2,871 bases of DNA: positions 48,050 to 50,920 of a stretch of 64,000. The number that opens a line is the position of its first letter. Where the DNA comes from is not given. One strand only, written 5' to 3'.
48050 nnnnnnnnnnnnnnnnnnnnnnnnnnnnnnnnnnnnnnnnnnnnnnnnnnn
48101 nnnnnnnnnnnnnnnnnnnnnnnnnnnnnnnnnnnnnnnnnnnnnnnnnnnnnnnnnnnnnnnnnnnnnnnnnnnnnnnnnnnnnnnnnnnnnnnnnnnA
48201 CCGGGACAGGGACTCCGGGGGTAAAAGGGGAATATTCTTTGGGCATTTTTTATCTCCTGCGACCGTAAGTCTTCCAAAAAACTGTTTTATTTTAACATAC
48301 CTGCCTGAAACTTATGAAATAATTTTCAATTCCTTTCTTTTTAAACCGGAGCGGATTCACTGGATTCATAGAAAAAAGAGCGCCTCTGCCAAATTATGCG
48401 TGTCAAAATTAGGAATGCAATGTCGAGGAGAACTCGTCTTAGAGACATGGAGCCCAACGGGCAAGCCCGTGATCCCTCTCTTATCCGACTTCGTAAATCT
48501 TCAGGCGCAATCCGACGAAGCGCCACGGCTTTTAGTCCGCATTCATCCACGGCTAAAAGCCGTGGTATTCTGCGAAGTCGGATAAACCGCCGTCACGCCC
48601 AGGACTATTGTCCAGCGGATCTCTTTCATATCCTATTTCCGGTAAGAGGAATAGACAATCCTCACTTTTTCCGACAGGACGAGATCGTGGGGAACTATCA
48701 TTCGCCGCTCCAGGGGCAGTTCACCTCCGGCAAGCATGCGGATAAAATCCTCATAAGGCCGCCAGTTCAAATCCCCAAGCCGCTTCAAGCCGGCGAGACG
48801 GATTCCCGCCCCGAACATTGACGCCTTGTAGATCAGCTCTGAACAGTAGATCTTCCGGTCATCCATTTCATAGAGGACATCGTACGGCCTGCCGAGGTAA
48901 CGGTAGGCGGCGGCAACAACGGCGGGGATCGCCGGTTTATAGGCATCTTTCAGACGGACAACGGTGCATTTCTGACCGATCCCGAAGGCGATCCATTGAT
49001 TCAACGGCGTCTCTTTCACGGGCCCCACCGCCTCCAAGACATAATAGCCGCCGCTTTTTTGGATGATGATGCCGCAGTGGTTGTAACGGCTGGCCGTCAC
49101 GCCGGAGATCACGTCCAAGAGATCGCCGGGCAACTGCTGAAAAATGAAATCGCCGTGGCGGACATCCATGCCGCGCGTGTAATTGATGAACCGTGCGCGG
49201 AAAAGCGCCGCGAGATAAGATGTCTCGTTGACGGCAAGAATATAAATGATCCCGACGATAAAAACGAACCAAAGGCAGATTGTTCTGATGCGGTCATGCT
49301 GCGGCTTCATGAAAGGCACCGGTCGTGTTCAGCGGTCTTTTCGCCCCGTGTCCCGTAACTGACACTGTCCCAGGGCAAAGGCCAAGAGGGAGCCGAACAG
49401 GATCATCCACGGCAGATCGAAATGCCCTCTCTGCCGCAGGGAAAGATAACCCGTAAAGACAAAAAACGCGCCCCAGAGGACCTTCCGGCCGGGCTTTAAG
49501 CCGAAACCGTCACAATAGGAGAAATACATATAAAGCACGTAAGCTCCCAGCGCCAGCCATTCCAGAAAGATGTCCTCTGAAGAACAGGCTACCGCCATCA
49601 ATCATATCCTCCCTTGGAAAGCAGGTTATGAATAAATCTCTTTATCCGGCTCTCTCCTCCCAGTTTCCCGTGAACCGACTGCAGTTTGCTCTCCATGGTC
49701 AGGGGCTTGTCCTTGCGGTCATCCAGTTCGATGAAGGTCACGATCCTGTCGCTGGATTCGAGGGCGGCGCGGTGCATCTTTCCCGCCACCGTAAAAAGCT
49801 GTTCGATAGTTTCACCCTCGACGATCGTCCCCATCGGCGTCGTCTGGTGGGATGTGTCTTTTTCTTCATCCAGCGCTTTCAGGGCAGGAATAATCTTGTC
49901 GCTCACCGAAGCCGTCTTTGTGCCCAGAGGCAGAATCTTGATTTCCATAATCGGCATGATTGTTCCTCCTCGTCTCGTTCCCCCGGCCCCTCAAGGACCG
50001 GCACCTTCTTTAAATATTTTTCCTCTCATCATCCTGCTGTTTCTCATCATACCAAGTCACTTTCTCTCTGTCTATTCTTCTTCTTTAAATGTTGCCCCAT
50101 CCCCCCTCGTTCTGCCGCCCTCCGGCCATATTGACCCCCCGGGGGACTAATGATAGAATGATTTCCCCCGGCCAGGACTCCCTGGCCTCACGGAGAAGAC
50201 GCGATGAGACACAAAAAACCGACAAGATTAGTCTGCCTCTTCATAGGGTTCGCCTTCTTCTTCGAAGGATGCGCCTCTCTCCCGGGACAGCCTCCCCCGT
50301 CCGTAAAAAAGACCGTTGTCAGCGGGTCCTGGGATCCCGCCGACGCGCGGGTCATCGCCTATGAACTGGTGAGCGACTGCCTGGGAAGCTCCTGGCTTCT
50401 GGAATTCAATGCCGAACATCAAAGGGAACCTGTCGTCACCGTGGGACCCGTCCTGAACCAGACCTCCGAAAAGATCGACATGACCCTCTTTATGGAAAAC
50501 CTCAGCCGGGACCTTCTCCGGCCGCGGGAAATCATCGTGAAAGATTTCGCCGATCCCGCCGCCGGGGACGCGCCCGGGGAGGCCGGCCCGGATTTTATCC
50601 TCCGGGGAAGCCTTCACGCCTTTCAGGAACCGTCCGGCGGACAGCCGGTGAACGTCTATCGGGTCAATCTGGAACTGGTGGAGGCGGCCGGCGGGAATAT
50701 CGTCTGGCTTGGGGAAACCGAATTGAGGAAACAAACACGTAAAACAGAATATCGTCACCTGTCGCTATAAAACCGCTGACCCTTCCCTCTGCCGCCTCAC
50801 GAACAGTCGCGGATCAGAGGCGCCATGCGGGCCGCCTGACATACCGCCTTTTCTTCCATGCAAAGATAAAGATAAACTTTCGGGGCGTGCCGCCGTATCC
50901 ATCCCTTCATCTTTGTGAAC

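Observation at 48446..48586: Novel 141-bp structured repeat present twice (second copy 56513-56653), placed at the 3' ends of minus-strand genes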

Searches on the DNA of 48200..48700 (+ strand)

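Call 6: search_rna_families(source=window, start=48200, end=48700, threshold=evalue, max_evalue=10, show_alignments=3)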
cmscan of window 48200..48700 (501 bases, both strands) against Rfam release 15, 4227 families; matches with E-value up to 10: 2.
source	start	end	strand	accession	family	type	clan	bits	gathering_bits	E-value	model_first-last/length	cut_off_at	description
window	48510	48583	-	RF00931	mir-879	Gene; miRNA;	-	23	90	0.024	1-74/74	no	mir-879 microRNA precursor family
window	48512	48578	+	RF00246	mir-135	Gene; miRNA;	-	17.2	59.2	0.84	1-88/88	no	mir-135 microRNA precursor family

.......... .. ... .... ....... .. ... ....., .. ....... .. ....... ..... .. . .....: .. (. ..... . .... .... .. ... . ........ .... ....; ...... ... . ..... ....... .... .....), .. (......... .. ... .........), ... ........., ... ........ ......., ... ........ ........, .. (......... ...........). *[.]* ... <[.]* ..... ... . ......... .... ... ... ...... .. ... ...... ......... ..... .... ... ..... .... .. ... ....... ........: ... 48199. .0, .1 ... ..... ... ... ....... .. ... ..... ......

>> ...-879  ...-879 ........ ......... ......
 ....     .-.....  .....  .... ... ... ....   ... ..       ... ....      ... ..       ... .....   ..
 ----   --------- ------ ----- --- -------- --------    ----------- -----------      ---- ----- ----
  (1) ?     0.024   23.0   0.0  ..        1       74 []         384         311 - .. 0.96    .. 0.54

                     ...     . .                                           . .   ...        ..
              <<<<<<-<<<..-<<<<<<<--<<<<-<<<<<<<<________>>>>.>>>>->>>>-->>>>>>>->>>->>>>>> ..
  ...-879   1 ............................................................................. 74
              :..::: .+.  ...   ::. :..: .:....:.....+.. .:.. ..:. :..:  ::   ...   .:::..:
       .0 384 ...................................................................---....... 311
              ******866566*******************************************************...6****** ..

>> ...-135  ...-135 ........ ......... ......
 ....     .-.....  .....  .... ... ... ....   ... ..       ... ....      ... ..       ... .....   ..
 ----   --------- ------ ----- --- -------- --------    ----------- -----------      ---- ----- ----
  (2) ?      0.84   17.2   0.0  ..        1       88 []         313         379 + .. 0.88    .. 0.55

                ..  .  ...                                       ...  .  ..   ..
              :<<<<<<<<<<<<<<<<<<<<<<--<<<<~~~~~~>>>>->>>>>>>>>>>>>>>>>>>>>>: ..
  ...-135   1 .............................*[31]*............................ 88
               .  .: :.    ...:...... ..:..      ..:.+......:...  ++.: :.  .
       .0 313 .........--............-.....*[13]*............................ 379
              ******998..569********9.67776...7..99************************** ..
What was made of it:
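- On Any Rfam RNA family (riboswitches, ribozymes, OMEGA/HEARO and others): At E<=10 around copy 1, the only hits are mir-879 and mir-135 at less than 30% of their thresholds (call 6).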

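Call 18: search_dna_similar(query=window:48440-48590:+, collection=plasmids, mode=distant, max_evalue=0.01)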
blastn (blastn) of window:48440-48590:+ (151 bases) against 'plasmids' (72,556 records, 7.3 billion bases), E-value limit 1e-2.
No match.

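Call 39: search_dna_similar(query=window:48440-48590:+, collection=phages, mode=distant, max_evalue=0.01)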
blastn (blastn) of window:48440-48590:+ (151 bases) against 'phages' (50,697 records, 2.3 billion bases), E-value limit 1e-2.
No match.

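Call 68: build_rna_model(alignment_id=A2, structure=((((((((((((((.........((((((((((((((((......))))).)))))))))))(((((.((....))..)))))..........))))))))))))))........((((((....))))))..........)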
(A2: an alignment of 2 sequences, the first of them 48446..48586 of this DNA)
Model R1 built from alignment A2 (2 sequences, 141 columns); structure: as given.
model positions 141; base pairs 43; branch points 2; effective number of sequences 0.68; information 0.591 bits per position. Calibrated on 0.2 Mb of random sequence (short: E-values are rough).
structure used (alignment columns):
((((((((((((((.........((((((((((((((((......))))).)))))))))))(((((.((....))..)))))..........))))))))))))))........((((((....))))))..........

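Call 69: search_with_rna_model(model_id=R1, sources=[window, L017, L019, L020, L021, L022, L023], max_evalue=10, filters=default)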
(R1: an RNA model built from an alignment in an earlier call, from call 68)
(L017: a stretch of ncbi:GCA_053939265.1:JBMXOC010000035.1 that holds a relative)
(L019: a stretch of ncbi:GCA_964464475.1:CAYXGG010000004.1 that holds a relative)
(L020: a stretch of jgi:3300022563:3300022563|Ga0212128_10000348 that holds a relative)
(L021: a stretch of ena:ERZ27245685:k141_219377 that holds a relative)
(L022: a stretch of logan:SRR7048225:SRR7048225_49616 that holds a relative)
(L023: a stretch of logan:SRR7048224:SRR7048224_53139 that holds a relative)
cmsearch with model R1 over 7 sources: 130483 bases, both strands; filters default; matches with E-value up to 10: 6.
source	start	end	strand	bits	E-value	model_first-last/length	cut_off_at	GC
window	48446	48586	-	178.5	1.3e-41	1-141/141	no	0.54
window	56513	56653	-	176.6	3.8e-41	1-141/141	no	0.55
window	56547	56679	+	21.2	0.0038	1-141/141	no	0.49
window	48481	48585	+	18.1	0.021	2-106/141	no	0.5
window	61526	61600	-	9.3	2.9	1-141/141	no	0.61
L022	6408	6482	+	9.3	2.9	1-141/141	no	0.61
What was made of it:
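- Nothing comparable was found in relatives (call 69).
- Tried and rejected: A model of the unit, run over the window, three loci from relatives and four Logan contigs, found no diverged copies (calls 68, 69).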

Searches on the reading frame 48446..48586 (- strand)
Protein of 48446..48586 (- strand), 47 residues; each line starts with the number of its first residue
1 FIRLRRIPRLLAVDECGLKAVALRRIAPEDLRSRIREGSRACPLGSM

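Call 50: search_protein_representatives(protein=window:48446-48586:-)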
Query: 47 residues. Proteins with E-value up to 0.001 (for the whole library): 5; up to 1e-10: 2; up to 1e-30: 0. The best 5 are listed.
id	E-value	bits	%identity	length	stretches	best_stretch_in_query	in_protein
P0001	1.6e-19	83.7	96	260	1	1-47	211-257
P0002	2.6e-11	58.4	94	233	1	1-36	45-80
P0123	1.1e-07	47.2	48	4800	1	11-31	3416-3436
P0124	9.6e-05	38.2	38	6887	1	9-34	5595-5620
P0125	1.5e-04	37.7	42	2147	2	10-32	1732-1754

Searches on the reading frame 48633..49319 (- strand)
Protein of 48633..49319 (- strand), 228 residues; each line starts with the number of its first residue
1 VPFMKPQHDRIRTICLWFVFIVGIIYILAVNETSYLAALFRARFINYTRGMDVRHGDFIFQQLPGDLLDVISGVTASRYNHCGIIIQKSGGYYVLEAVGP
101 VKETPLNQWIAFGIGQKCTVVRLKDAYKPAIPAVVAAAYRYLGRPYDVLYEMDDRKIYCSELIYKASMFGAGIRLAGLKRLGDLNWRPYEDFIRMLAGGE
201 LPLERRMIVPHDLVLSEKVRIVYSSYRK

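Call 29: search_protein_families(library=pfam, proteins=[window:48633-49319:-], max_evalue=0.01)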
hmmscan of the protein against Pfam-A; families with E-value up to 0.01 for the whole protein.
window:48633-49319:- (228 aa): 1 family
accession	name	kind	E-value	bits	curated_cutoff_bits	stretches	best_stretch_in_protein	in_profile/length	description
PF05708.18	Peptidase_C92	-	2.1e-24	86.9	27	1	53-223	2-166/166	Permuted papain-like amidase enzyme, YaeF/YiiX, C92 family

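Call 71: find_encoding_contigs(protein=window:48633-49310:-, flank=10000, max_places=10)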
Protein window:48633-49310:- (225 aa): 2 contigs read that carry it; 2 places shown.
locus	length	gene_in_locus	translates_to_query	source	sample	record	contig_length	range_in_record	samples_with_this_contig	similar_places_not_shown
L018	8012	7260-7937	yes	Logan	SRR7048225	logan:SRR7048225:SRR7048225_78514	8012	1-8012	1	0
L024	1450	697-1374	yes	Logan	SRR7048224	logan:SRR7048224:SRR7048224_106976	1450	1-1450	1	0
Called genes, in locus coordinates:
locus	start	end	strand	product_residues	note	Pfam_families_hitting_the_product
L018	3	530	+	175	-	?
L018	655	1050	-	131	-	PF01894:YjbQ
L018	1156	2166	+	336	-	PF14559:TPR_19 (faint), PF00515:TPR_1 (faint), PF07719:TPR_2 (faint), PF13428:TPR_14 (faint)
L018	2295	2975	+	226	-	PF01171:ATP_bind_3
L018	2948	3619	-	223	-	PF00702:Hydrolase, PF12710:HAD (weak), PF13419:HAD_2, PF13242:Hydrolase_like (weak)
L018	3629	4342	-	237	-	PF01048:PNP_UDP_1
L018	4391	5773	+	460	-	PF20903:SPL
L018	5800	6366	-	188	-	PF13036:LpoB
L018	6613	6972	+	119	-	PF01910:Thiamine_BP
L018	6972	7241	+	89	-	-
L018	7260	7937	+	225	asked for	PF05708:Peptidase_C92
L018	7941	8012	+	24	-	?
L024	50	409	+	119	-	PF01910:Thiamine_BP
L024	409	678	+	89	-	-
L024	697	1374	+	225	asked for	PF05708:Peptidase_C92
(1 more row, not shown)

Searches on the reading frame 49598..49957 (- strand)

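Call 29: search_protein_families(library=pfam, proteins=[window:49598-49957:-], max_evalue=0.01)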
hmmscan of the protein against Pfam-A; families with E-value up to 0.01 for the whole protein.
window:49598-49957:- (119 aa): 1 family
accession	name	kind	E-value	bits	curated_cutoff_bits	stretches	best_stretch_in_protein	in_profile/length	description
PF01910.22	Thiamine_BP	-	1.4e-23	83.1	24.9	1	4-95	1-91/92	Thiamine-binding protein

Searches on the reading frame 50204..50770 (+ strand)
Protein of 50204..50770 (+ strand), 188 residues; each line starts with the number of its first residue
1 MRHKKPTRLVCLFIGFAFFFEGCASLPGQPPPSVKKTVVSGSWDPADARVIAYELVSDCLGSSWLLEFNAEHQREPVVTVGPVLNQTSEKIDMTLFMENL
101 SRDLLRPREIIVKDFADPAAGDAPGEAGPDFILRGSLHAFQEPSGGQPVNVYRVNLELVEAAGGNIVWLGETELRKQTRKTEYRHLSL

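Call 29: search_protein_families(library=pfam, proteins=[window:50204-50770:+], max_evalue=0.01)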
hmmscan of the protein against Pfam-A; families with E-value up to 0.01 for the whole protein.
window:50204-50770:+ (188 aa): 1 family
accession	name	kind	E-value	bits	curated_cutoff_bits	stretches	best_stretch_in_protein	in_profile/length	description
PF13036.11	LpoB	-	4.8e-18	65.9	22.3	2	47-112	1-66/147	Peptidoglycan-synthase activator LpoB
